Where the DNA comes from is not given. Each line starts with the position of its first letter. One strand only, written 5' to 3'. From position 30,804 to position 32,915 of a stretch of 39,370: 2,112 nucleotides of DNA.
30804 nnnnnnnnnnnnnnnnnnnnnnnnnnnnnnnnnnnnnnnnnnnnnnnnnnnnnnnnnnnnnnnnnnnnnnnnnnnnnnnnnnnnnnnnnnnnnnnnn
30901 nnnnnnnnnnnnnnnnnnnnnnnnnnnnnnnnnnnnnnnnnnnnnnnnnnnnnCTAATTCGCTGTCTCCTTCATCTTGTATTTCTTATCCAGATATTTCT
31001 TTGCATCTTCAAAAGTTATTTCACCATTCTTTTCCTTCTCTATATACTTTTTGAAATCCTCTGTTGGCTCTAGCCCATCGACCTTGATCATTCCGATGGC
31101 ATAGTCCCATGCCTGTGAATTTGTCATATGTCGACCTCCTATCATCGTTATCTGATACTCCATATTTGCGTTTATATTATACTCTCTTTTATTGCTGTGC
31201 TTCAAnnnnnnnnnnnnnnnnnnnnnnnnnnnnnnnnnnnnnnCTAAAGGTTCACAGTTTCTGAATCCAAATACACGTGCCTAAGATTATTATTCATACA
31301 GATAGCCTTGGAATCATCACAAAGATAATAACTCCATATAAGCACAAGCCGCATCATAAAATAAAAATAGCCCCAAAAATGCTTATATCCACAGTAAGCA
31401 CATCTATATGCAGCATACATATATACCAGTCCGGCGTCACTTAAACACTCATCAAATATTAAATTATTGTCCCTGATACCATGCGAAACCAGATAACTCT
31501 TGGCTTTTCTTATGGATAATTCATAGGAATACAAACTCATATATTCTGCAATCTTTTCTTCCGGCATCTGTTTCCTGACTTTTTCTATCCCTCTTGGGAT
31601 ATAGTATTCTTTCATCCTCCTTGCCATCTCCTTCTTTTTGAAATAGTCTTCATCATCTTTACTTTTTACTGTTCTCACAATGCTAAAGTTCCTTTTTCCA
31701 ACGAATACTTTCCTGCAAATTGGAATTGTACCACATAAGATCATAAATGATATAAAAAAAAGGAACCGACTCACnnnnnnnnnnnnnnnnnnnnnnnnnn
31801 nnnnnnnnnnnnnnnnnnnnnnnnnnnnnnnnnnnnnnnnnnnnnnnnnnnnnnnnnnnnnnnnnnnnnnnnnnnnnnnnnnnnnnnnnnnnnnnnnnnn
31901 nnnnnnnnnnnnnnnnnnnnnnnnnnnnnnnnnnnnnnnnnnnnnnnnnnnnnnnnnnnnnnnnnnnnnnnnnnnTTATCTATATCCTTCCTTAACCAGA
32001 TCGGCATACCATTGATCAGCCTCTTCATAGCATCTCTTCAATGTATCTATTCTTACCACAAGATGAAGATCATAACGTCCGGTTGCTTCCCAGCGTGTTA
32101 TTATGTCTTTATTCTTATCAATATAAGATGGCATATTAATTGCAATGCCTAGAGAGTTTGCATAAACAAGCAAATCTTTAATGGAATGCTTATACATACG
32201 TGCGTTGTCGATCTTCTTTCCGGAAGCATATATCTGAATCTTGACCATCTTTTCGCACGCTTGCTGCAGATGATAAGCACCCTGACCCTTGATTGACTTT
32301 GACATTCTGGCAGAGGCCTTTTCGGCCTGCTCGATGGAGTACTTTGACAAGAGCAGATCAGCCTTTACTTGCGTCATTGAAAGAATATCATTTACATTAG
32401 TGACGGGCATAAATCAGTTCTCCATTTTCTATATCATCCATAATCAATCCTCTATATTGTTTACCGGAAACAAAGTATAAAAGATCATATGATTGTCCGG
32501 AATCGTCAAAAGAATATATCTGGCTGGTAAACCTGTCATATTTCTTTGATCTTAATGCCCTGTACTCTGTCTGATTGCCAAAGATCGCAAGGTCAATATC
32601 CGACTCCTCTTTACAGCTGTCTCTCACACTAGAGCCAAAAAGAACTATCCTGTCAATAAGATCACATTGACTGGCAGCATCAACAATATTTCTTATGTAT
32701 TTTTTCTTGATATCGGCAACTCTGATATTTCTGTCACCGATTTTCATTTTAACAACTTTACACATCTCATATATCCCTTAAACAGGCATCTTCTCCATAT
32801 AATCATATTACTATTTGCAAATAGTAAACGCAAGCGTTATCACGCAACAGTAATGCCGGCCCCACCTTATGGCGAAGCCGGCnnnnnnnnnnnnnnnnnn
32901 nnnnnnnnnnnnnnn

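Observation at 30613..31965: Two copies of a ~210-bp structured element with a compensatory stem change, flanking a two-gene cassette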

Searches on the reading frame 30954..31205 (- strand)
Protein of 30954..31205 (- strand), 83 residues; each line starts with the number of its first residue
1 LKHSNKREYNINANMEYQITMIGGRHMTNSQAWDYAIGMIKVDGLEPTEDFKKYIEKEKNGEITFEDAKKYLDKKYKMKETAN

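Call 16: search_protein_families(library=pfam, proteins=[window:30954-31205:-], max_evalue=0.01)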
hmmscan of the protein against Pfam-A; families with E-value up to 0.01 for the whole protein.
window:30954-31205:- (83 aa): 1 family
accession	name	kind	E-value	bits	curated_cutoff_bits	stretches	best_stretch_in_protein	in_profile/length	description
PF18495.6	VbhA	-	0.0035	17.7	25.9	1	36-74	8-46/47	Antitoxin VbhA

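Call 79: search_protein_families(library=ncbifam, proteins=[window:30954-31205:-], max_evalue=0.01)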
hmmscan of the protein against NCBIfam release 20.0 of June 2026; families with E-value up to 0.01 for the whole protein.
window:30954-31205:- (83 aa): 0 families

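Call 80: search_protein_families(library=padloc, proteins=[window:30954-31205:-], max_evalue=0.01)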
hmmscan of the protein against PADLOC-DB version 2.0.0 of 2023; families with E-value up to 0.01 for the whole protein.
window:30954-31205:- (83 aa): 1 family
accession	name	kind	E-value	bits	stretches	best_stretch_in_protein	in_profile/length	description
PDLC05078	PDC-S72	-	7.3e-09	33.2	1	25-81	16-72/377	-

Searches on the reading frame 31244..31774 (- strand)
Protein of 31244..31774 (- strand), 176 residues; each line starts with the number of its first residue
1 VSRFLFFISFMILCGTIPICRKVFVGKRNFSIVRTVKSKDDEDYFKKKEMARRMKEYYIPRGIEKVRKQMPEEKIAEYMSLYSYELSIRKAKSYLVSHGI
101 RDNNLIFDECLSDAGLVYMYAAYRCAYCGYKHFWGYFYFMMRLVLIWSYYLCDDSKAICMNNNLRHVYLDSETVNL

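Call 16: search_protein_families(library=pfam, proteins=[window:31244-31774:-], max_evalue=0.01)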
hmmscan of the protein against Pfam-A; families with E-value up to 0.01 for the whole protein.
window:31244-31774:- (176 aa): 0 families

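Call 41: search_protein_families(library=pfam, proteins=[window:31244-31678:-], max_evalue=0.001)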
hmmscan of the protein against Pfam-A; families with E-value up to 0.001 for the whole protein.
window:31244-31678:- (144 aa): 0 families

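Call 79: search_protein_families(library=ncbifam, proteins=[window:31244-31678:-], max_evalue=0.01)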
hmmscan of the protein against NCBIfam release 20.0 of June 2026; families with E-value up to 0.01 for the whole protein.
window:31244-31678:- (144 aa): 0 families

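Call 80: search_protein_families(library=padloc, proteins=[window:31244-31678:-], max_evalue=0.01)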
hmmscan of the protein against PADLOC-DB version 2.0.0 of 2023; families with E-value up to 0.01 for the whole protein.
window:31244-31678:- (144 aa): 0 families

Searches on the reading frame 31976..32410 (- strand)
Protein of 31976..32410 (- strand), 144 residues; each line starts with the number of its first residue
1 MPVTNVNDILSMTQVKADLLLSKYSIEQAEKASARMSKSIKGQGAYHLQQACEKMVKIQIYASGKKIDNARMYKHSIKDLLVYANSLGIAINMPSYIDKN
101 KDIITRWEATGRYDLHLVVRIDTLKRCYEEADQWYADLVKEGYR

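Call 16: search_protein_families(library=pfam, proteins=[window:31976-32410:-], max_evalue=0.01)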
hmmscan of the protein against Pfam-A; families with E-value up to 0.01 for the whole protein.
window:31976-32410:- (144 aa): 0 families

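Call 17: find_encoding_contigs(protein=window:31976-32410:-, flank=10000, max_places=10)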
Protein window:31976-32410:- (144 aa): 8 contigs read that carry it; 8 places shown.
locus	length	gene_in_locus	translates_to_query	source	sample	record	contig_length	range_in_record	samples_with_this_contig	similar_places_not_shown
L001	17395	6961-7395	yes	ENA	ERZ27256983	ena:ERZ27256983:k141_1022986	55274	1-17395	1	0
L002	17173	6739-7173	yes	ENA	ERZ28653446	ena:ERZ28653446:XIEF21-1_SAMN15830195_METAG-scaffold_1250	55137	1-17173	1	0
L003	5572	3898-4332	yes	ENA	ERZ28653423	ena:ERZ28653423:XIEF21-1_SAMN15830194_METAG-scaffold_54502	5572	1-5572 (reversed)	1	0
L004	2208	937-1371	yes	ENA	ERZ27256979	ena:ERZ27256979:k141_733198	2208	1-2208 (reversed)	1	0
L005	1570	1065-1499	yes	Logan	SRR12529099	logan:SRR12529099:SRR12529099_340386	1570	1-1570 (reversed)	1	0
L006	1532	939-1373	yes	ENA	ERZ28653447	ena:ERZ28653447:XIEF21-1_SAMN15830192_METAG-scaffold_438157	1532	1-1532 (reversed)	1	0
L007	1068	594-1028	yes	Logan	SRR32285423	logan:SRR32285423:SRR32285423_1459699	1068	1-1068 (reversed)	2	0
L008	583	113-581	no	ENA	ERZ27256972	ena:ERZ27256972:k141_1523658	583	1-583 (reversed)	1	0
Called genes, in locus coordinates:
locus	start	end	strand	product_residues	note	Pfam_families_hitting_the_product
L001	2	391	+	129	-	?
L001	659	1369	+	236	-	PF00072:Response_reg, PF04397:LytTR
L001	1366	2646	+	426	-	PF02518:HATPase_c (weak), PF14501:HATPase_c_5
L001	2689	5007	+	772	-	PF27009:DUF8329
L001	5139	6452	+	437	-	PF26745:SPM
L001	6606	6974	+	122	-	PF01909:NTP_transf_2, PF18765:Polbeta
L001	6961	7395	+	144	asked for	-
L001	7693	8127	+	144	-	-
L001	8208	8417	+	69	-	-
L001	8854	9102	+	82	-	PF02604:PhdYeFM_antitox (weak)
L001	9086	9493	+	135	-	PF01850:PIN, PF13470:PIN_3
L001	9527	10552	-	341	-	PF14237:GYF_2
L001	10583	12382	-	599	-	PF25302:NADase_transloc, PF00754:F5_F8_type_C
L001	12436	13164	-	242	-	PF12773:DZR, PF13248:Zn_ribbon_3 (faint), PF24460:DUF7575 (faint), PF13240:Zn_Ribbon_1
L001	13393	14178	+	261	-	-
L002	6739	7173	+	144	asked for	-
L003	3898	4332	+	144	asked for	-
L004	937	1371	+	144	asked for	-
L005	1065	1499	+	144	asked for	-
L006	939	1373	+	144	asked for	-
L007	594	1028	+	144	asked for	-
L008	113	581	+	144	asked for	?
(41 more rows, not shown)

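Call 79: search_protein_families(library=ncbifam, proteins=[window:31976-32410:-], max_evalue=0.01)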
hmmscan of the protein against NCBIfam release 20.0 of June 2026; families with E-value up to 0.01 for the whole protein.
window:31976-32410:- (144 aa): 0 families

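Call 80: search_protein_families(library=padloc, proteins=[window:31976-32410:-], max_evalue=0.01)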
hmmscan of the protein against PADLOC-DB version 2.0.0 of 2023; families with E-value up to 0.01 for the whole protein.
window:31976-32410:- (144 aa): 0 families

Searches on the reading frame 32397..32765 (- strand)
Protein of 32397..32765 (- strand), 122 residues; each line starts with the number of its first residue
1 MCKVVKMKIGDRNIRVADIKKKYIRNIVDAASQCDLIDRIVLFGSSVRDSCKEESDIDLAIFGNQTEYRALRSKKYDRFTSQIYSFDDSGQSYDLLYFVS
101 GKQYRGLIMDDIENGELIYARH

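Call 16: search_protein_families(library=pfam, proteins=[window:32397-32765:-], max_evalue=0.01)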
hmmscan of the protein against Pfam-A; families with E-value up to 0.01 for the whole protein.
window:32397-32765:- (122 aa): 3 families
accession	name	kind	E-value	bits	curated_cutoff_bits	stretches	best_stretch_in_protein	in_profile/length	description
PF18765.7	Polbeta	-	1.2e-09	38.6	26.9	1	26-121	2-90/93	Polymerase beta, Nucleotidyltransferase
PF01909.29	NTP_transf_2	-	4.1e-09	37.1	21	1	25-83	2-57/93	Nucleotidyltransferase domain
PF22600.2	MTPAP-like_central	-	0.00055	20.5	27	1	22-69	24-71/139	Poly(A) RNA polymerase, mitochondrial-like, central palm domain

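Call 79: search_protein_families(library=ncbifam, proteins=[window:32397-32765:-], max_evalue=0.01)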
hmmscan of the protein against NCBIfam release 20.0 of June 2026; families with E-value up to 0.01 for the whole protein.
window:32397-32765:- (122 aa): 2 families
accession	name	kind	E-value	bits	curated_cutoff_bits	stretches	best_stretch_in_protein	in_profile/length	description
NF047752.1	MntA_antitoxin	equivalog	1.1e-06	28.5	60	1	37-69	7-40/106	type VII toxin-antitoxin system MntA family adenylyltransferase antitoxin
NF051895.1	anti_phage_HalB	equivalog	0.0019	17.9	190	1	40-74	2-36/211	anti-phage Hailong system nucleotidyltransferase HalB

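Call 80: search_protein_families(library=padloc, proteins=[window:32397-32765:-], max_evalue=0.01)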
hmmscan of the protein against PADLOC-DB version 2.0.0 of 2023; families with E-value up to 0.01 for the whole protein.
window:32397-32765:- (122 aa): 8 families
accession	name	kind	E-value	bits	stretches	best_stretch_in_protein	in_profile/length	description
PDLC04903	PDC-S09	-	9.1e-07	27.2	1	35-83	24-72/108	-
PDLC04907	PDC-S09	-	1.8e-06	26.1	1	21-72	11-62/114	-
PDLC04906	PDC-S09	-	7.6e-06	24.2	1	37-65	24-52/98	-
PDLC04904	PDC-S09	-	5.5e-05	21.3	1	25-61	14-49/104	-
PDLC04902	PDC-S09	-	0.00015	20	1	32-60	16-44/97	-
PDLC04905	PDC-S09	-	0.00029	19.1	1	35-61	19-46/101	-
PDLC04368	PDC-M05A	-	0.00074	17.4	1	35-71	105-141/201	-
PDLC04369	PDC-M05A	-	0.0061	14.2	1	35-65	101-131/201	-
